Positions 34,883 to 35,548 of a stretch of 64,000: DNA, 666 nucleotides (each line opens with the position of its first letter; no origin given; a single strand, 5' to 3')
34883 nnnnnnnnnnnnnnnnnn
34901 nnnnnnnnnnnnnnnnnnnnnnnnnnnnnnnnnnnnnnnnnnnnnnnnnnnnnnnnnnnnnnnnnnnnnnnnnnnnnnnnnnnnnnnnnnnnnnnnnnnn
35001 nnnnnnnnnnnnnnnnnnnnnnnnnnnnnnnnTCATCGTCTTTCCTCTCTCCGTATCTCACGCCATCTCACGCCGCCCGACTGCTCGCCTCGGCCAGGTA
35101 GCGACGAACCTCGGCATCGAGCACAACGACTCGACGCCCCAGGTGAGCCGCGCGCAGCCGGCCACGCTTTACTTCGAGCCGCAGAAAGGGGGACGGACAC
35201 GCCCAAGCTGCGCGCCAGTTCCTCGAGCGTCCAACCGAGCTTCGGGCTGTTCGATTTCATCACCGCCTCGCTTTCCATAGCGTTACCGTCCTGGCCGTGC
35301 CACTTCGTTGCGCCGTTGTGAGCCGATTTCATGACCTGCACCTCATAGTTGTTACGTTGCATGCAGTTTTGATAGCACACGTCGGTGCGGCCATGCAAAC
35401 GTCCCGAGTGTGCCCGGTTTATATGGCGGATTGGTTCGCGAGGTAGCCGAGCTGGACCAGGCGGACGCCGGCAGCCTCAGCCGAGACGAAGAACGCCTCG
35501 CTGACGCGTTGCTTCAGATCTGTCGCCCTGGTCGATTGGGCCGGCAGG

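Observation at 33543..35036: Integrase ORF lacks a stop in the integrated state and reads antisense through the tRNA and into the SDR 3' end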

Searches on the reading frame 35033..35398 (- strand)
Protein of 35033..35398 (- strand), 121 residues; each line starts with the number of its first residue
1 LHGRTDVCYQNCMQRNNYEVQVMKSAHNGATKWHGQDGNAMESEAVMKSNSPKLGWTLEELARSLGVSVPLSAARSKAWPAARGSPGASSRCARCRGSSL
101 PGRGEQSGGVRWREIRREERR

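Call 35: search_protein_families(library=pfam, proteins=[window:35033-35398:-], max_evalue=0.001)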
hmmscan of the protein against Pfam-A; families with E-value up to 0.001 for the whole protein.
window:35033-35398:- (121 aa): 0 families
